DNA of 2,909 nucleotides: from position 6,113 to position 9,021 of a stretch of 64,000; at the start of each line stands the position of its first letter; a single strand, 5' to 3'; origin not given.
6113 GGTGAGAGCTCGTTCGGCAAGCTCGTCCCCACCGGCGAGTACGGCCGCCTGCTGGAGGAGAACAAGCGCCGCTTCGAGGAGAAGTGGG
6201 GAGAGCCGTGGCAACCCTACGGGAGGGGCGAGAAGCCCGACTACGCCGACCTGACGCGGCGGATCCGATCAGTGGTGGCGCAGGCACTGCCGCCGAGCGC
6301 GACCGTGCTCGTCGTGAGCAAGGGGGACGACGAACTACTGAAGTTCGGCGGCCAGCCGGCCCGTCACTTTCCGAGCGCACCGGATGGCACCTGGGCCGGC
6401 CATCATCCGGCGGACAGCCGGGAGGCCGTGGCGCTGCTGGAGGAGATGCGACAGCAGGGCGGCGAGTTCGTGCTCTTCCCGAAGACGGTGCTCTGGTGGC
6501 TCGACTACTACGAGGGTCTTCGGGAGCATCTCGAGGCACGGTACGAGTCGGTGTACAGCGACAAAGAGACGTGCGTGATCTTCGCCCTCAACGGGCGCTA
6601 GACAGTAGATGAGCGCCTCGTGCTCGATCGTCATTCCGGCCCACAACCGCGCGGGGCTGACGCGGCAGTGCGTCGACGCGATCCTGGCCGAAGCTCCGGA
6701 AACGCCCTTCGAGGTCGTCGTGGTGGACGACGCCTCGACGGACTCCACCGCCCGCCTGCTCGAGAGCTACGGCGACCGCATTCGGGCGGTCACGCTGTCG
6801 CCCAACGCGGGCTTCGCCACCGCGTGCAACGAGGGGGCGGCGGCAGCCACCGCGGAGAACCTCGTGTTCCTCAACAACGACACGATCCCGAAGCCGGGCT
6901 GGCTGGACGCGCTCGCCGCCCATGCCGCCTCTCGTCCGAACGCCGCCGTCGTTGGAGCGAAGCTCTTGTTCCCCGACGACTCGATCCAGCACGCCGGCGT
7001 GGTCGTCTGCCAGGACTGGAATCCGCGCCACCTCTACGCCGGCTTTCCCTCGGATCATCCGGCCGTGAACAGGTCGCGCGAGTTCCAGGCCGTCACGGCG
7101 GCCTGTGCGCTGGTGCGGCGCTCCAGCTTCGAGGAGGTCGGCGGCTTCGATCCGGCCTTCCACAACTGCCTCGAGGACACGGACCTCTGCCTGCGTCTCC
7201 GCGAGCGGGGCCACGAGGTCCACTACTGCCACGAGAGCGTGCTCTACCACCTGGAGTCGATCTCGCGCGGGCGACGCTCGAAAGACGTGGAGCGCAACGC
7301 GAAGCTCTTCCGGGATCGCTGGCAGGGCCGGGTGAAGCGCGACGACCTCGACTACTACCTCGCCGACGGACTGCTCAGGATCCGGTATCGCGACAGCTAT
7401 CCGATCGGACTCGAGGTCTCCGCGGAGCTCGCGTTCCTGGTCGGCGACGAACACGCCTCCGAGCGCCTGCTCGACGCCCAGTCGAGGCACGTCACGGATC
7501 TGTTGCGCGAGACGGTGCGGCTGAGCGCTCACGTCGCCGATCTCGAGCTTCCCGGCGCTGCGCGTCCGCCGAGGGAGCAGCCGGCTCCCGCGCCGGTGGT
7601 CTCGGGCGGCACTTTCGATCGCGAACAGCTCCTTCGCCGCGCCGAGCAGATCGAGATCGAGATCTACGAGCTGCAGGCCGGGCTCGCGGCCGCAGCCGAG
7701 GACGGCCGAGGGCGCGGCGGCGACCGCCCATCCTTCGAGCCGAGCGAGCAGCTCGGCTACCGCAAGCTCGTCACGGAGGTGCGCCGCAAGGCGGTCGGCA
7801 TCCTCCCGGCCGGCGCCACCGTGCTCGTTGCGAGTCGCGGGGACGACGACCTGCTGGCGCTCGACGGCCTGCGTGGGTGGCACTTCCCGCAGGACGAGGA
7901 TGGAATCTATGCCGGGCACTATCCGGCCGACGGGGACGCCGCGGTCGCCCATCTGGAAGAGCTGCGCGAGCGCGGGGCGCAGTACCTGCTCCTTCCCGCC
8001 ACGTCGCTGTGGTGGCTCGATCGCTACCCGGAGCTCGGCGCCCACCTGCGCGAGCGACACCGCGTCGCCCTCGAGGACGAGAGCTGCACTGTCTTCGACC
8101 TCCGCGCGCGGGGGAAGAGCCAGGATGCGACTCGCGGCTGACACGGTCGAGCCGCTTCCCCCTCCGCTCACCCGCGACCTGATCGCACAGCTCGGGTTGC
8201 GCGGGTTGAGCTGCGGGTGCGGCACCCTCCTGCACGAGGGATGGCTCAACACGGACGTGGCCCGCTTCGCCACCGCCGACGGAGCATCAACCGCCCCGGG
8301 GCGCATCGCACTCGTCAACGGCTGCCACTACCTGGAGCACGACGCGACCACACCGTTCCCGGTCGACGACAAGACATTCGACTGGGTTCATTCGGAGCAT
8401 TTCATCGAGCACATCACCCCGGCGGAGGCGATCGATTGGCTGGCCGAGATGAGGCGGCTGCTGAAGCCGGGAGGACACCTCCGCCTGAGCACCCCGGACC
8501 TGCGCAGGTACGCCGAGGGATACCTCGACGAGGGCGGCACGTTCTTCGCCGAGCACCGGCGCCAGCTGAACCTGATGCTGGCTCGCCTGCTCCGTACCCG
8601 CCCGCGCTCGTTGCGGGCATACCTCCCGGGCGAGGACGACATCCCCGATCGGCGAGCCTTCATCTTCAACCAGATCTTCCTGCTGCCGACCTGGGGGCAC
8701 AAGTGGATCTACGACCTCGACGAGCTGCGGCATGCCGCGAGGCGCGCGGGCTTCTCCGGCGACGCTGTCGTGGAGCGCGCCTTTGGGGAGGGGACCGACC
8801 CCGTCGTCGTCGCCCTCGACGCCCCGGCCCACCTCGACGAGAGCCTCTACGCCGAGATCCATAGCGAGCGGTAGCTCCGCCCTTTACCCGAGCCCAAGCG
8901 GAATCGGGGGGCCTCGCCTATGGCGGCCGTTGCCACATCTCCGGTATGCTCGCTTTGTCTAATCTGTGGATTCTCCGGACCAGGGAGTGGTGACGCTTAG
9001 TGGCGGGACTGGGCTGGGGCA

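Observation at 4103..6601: Rosetta-stone fusion linking three of the locus's recurrent modules in one 832-aa protein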

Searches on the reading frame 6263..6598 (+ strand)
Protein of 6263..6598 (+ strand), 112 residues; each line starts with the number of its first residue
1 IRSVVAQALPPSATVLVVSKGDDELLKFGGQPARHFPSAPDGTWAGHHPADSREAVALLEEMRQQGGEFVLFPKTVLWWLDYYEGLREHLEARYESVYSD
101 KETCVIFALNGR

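Call 29: predict_structure(alignment_id=A3)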
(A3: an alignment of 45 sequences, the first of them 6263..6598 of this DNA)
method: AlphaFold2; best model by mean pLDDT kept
length: 112 residues; sequences in the alignment: 45
mean_pLDDT: 93.4   pTM: 0.87
mean pLDDT of the five models: 93.4, 92.6, 92.3, 91.5, 91.3
residues with pLDDT >= 90: 91; 70-90: 20; 50-70: 1; < 50: 0
segments of 3 or more residues with pLDDT < 50: none
pLDDT, mean of each block of 10 residues (from residue 1): 92 94 88 92 89 97 96 96 97 97 96 63
secondary structure, 60 per line:
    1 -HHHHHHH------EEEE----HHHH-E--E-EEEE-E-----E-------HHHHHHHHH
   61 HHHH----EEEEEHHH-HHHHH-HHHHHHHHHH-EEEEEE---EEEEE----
elements in order: H2-8 E15-18 H23-26 E33-36 H52-64 E69-73 H78-82 H84-93 E95-100 E104-108
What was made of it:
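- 6263..6592 (+): WWLD domain (residues 721-830): ~110-aa alpha/beta accessory domain, not in Pfam, NCBIfam or the PDB. AlphaFold2 pLDDT 93.4 (call 29).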

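Call 32: fold_search(model_id=the predicted structure, library=pdb)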
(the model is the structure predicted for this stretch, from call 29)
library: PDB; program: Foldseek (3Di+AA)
matches with E <= 10: 522; with E <= 0.001: 0
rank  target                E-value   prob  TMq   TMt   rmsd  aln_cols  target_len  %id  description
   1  1ufk                  4.6e-02  0.72  0.45  0.25   7.5       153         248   17  Crystal structure of TT0836 (released 2003-11-30)
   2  7zlg_A                9.9e-02  0.75  0.49  0.12   6.8       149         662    9  Cryo-EM structure of C-mannosyltransferase CeDPY19, in complex with acceptor peptide and bound to CMT2-Fab and anti-Fa (released 2023-01-11)
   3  3cjr_A                9.9e-02  0.60  0.45  0.25   7.8       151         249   17  Ribosomal protein L11 methyltransferase (PrmA) in complex with ribosomal protein L11 (K39A) and inhibitor Sinefungin. (released 2008-05-20)
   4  8h1b_A                1.4e-01  0.35  0.40  0.27   8.4       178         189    8  Crystal structure of MnmM from S. aureus complexed with SAM and tRNA anti-codon stem loop (ASL) (1.55 A) (released 2023-01-25)
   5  8h1b_B                1.9e-01  0.28  0.39  0.26   8.3       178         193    7  Crystal structure of MnmM from S. aureus complexed with SAM and tRNA anti-codon stem loop (ASL) (1.55 A) (released 2023-01-25)
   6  7zli_A                2.0e-01  0.66  0.51  0.12   6.2       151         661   10  Cryo-EM structure of C-mannosyltransferase CeDPY19, in complex with Dol25-P-Man and bound to CMT2-Fab and anti-Fab nan (released 2023-01-11)
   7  8h26_C                2.1e-01  0.23  0.38  0.27   8.4       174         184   10  Crystal structure of MnmM from S. aureus complexed with SAH (1.50 A) (released 2023-01-18)
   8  2a2y_MODEL_1_A        2.3e-01  0.20  0.30  0.35   8.0       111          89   13  NMR Structue of Sso10b2 from Sulfolobus solfataricus (released 2005-11-08)
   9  8h26_A                2.4e-01  0.16  0.36  0.27   7.0       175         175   10  Crystal structure of MnmM from S. aureus complexed with SAH (1.50 A) (released 2023-01-18)
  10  9fcy_A                2.6e-01  0.28  0.43  0.27   8.5       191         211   12  CysG(N-16)-R21K mutant in complex with SAH from Kitasatospora cystarginea (released 2024-08-21)
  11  3vu0_A                2.9e-01  0.23  0.39  0.31   7.1       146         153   10  Crystal structure of the C-terminal globular domain of oligosaccharyltransferase (AfAglB-S2, AF_0040, O30195_ARCFU) fr (released 2013-01-23)
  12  9fcu_A                3.1e-01  0.25  0.41  0.27   7.7       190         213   12  CysG(N-16)-H121A mutant in complex with SAH from Kitasatospora cystarginea (released 2024-08-21)
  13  8h26_D                3.6e-01  0.23  0.42  0.31   8.1       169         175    8  Crystal structure of MnmM from S. aureus complexed with SAH (1.50 A) (released 2023-01-18)
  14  7myl_B                3.6e-01  0.10  0.29  0.24   9.1       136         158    7  Crystal structure of DfrA1 dihydrofolate reductase in complex with TRIMETHOPRIM (released 2022-06-01)
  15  9fcx_A                3.8e-01  0.14  0.35  0.23   9.6       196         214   11  CysG(N-16)-H121N mutant in complex with SAH from Kitasatospora cystarginea (released 2024-08-21)
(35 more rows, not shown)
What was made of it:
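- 6263..6592 (+): Best Foldseek PDB hit E 0.046 (call 32).
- Tried and rejected: Foldseek of WWLD against the PDB found nothing significant (call 32).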

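Call 34: search_protein_families(library=pfam, proteins=[window:6263-6598:+], max_evalue=10)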
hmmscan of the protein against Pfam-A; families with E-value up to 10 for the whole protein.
window:6263-6598:+ (112 aa): 0 families

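Call 37: search_solved_structures(query=A2, max_evalue=10)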
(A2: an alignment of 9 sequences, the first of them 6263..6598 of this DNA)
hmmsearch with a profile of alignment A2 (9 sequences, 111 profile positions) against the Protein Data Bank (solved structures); distinct sequences matched with E-value up to 10: 19.
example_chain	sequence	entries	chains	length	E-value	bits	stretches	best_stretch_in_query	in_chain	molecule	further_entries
7mcd_A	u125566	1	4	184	6.2e-06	29.4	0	48-84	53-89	AI-designed TIM-barrel F15C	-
6yqy_A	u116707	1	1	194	0.029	17.6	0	49-74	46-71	de novo designed TIM barrel sTIM11noCys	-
9szu_A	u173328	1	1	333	0.044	17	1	49-89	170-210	PLZ2.3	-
5bvl_A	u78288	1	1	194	0.062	16.5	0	49-74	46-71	designed TIM barrel sTIM11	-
1pfk_A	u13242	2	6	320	0.092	16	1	59-108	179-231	PHOSPHOFRUCTOKINASE | 6-PHOSPHOFRUCTOKINASE ISOZYME I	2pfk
7osu_A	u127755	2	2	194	0.093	15.9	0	49-72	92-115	sTIM11noCys-SB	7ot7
8vzk_A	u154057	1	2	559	0.1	15.8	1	15-68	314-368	Oxalyl-CoA decarboxylase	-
10oj_A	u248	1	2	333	0.1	15.8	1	59-108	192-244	ATP-dependent 6-phosphofructokinase isozyme 1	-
2r5v_A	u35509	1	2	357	0.11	15.7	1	34-90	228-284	PCZA361.1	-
9tzd_A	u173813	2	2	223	0.11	15.7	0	48-82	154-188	KempTIM1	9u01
1dtj_A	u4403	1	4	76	0.36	14.1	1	1-44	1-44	RNA-BINDING NEUROONCOLOGICAL VENTRAL ANTIGEN 2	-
1xxl_A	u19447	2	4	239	0.43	13.8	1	31-75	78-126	YcgJ protein | ycgJ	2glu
1dt4_A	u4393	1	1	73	0.43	13.8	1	1-44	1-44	NEURO-ONCOLOGICAL VENTRAL ANTIGEN 1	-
9qup_A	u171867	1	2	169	0.7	13.1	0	52-81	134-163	TFD-EE MPNN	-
1ec6_A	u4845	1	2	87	0.77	13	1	1-44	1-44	RNA-BINDING PROTEIN NOVA-2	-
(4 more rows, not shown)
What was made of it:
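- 6263..6592 (+): Profile against PDB sequences finds nothing real (call 37).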

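Call 40: search_protein_representatives(alignment_id=A2)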
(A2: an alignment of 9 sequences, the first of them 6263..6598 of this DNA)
Query: 9 sequences, 111 profile positions. Proteins with E-value up to 0.001 (for the whole library): 4120; up to 1e-10: 2547; up to 1e-30: 952. The best 150 are listed.
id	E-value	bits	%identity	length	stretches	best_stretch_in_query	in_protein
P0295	1.7e-168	565.7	-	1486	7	1-108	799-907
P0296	4.3e-128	435.6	-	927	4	2-109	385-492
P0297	8.8e-109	373.5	-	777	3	1-110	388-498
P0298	1.2e-95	331.1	-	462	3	1-109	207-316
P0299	8.7e-95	328.4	-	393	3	2-109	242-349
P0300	1.3e-90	315.0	-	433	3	2-110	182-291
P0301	1.5e-89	311.5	-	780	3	2-108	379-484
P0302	2.5e-87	304.4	-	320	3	15-109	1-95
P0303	4.0e-85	297.3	-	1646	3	1-109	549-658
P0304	5.7e-85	296.8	-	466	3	2-109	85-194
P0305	1.3e-84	295.6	-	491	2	1-109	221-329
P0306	4.0e-84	294.1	-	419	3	1-109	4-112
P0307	6.0e-84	293.5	-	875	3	1-108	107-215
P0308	1.0e-83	292.7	-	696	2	1-109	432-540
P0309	1.2e-83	292.5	-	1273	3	1-108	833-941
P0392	1.9e-67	240.4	-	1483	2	1-109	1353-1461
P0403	2.0e-66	237.1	-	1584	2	5-109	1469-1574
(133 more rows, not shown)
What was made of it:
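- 6263..6592 (+): 4,120 representative clusters at E<=1e-3 (call 40).
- On WWLD domain family (defined here): The family has 4,120 clusters (call 40).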

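Call 43: search_protein_families(library=pfam, alignment_id=A5, max_evalue=0.00001)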
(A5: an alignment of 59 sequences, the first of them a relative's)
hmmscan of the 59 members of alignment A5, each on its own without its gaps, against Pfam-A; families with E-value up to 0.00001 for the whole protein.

A. member 1, P0295 (1486 aa): 3 families
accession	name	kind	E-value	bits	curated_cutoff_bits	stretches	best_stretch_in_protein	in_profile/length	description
PF00534.26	Glycos_transf_1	-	3.4e-13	49.9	26.4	1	1242-1367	12-133/172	Glycosyl transferases group 1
PF13692.12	Glyco_trans_1_4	-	6.6e-10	39.8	27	1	1259-1365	13-115/142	Glycosyl transferases group 1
PF20706.3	GT4-conflict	-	3.9e-06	26.5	26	0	1296-1368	249-323/385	Family 4 Glycosyltransferase in conflict systems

B. families by the number of members that match (of 59 scanned): 26 families (the first 25 are shown)
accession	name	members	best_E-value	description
PF00534.26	Glycos_transf_1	19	2.7e-31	Glycosyl transferases group 1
PF13692.12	Glyco_trans_1_4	19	1.1e-28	Glycosyl transferases group 1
PF00535.33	Glycos_transf_2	14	4e-62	Glycosyl transferase family 2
PF13641.12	Glyco_tranf_2_3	13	2.7e-38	Glycosyltransferase like family 2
PF10111.15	Glyco_tranf_2_2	11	5.9e-18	Glycosyltransferase like family 2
PF13489.12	Methyltransf_23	9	2.8e-29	Methyltransferase domain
PF08241.18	Methyltransf_11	9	7.2e-21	Methyltransferase domain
PF13649.12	Methyltransf_25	9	2.7e-19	Methyltransferase domain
PF08242.18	Methyltransf_12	9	5.4e-17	Methyltransferase domain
PF13847.12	Methyltransf_31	8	2.4e-18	Methyltransferase domain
PF20706.3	GT4-conflict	8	3.3e-11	Family 4 Glycosyltransferase in conflict systems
PF13469.12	Sulfotransfer_3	6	1e-11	Sulfotransferase family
PF07021.18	MetW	5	8.2e-15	Methionine biosynthesis protein MetW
PF13632.12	Glyco_trans_2_3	5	2.8e-13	Glycosyl transferase family group 2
PF13524.12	Glyco_trans_1_2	4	4.9e-12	Glycosyl transferase-like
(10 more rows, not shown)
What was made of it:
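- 6263..6592 (+): Fusion partners are GT4, GT2, methyltransferase, sulfotransferase and pyruvyl transferase (call 43).
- WWLD partners are GT4 (19), GT2 (14), methyltransferase (9), sulfotransferase (6) and pyruvyl transferase (3) among 59 long members (call 43).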

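Call 66: search_protein_families(library=pfam, proteins=[P0392, P0403], max_evalue=0.0001)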
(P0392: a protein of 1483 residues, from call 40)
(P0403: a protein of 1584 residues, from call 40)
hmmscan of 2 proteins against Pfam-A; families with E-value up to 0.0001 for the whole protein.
P0392 (1483 aa): 4 families
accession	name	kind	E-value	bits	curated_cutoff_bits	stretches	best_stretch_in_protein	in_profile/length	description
PF00534.26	Glycos_transf_1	-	3.9e-11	43.2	26.4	1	976-1097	18-135/172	Glycosyl transferases group 1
PF13692.12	Glyco_trans_1_4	-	1e-10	42.5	27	1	987-1102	13-125/142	Glycosyl transferases group 1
PF20706.3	GT4-conflict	-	6.7e-06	25.8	26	1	1007-1154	232-372/385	Family 4 Glycosyltransferase in conflict systems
PF13524.12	Glyco_trans_1_2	-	5e-05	23.7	25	0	266-345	37-114/144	Glycosyl transferase-like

P0403 (1584 aa): 6 families
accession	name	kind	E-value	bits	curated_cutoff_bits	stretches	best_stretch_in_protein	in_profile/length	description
PF00534.26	Glycos_transf_1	-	6.1e-30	104.4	26.4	1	1234-1396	9-172/172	Glycosyl transferases group 1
PF13692.12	Glyco_trans_1_4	-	1.3e-27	97.3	27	1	1242-1382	3-142/142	Glycosyl transferases group 1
PF00535.33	Glycos_transf_2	-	5e-17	62.8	23.3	1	418-538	3-127/168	Glycosyl transferase family 2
PF13469.12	Sulfotransfer_3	-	1.2e-15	58.8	27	1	743-871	93-215/216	Sulfotransferase family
PF20706.3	GT4-conflict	-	4.9e-09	36.1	26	1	1185-1361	145-326/385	Family 4 Glycosyltransferase in conflict systems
PF13524.12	Glyco_trans_1_2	-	1.4e-08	35.2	25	0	1273-1399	16-131/144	Glycosyl transferase-like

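Call 68: find_encoding_contigs(protein=P0403, flank=8000, max_places=2)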
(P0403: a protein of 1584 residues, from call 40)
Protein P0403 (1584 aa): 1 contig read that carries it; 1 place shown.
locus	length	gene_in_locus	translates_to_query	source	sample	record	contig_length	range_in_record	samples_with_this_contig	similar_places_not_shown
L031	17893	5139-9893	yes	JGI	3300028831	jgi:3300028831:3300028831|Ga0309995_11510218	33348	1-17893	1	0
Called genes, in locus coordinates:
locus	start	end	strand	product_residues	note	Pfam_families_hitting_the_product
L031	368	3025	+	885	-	PF02836:Glyco_hydro_2_C (weak), PF00535:Glycos_transf_2, PF10111:Glyco_tranf_2_2 (weak), PF13641:Glyco_tranf_2_3, PF13632:Glyco_trans_2_3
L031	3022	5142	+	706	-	PF00664:ABC_membrane, PF00005:ABC_tran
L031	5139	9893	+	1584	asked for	PF13524:Glyco_trans_1_2 (faint), PF00535:Glycos_transf_2, PF13469:Sulfotransfer_3, PF20706:GT4-conflict, PF00534:Glycos_transf_1, PF13692:Glyco_trans_1_4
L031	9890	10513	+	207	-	PF13578:Methyltransf_24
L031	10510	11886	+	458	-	PF00535:Glycos_transf_2, PF10111:Glyco_tranf_2_2, PF13641:Glyco_tranf_2_3, PF13632:Glyco_trans_2_3 (faint)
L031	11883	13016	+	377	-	-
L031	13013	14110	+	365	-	-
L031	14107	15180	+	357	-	-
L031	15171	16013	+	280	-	PF01636:APH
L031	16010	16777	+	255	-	PF04794:YdjC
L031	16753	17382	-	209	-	PF13578:Methyltransf_24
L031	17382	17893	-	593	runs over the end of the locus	PF00801:PKD, PF18911:PKD_4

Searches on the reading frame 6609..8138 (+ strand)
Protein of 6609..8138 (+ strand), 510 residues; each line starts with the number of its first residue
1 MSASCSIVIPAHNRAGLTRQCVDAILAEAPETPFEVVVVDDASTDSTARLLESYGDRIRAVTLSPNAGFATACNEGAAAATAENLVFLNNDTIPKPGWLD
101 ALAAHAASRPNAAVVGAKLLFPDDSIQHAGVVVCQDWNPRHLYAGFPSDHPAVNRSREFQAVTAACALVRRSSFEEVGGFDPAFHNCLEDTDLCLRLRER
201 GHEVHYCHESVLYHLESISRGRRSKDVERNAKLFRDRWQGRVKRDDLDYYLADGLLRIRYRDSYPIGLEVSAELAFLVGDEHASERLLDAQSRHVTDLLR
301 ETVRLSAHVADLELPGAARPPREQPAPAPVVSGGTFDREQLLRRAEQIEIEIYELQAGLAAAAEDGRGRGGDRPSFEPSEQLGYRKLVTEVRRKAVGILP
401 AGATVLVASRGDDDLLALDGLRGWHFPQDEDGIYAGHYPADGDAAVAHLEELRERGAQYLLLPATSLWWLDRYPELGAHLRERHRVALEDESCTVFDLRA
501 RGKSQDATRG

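Call 5: search_protein_families(library=pfam, proteins=[window:6609-8138:+], max_evalue=0.01)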
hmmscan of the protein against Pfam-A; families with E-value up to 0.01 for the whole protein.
window:6609-8138:+ (510 aa): 6 families
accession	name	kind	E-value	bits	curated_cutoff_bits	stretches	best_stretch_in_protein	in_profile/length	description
PF00535.33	Glycos_transf_2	-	1.5e-26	93.7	23.3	1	6-177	1-167/168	Glycosyl transferase family 2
PF13641.12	Glyco_tranf_2_3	-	1.8e-20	74.4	27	1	5-216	3-213/230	Glycosyltransferase like family 2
PF10111.15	Glyco_tranf_2_2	-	2e-11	44.4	27.3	1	7-217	2-219/276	Glycosyltransferase like family 2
PF13632.12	Glyco_trans_2_3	-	1.6e-07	31.8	27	1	86-213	3-122/198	Glycosyl transferase family group 2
PF13506.12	Glyco_transf_21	-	0.00056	19.9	21.7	1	148-213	85-153/174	Glycosyl transferase family 21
PF02709.20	Glyco_transf_7C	-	0.006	16.6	23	0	167-206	24-64/78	N-terminal domain of galactosyltransferase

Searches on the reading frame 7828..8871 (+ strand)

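Call 5: search_protein_families(library=pfam, proteins=[window:7828-8871:+], max_evalue=0.01)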
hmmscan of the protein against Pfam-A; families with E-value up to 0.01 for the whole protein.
window:7828-8871:+ (348 aa): 5 families
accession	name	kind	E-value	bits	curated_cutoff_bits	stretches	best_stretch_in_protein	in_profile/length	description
PF13489.12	Methyltransf_23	-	1.3e-09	38.4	27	1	121-310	21-160/164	Methyltransferase domain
PF08241.18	Methyltransf_11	-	5.3e-09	37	21.2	1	128-218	2-93/95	Methyltransferase domain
PF13649.12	Methyltransf_25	-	1e-07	33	27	1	130-216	5-97/97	Methyltransferase domain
PF08242.18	Methyltransf_12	-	1.2e-05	26.4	30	1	172-218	57-98/98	Methyltransferase domain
PF13847.12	Methyltransf_31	-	0.003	17.7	27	1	167-224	57-113/145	Methyltransferase domain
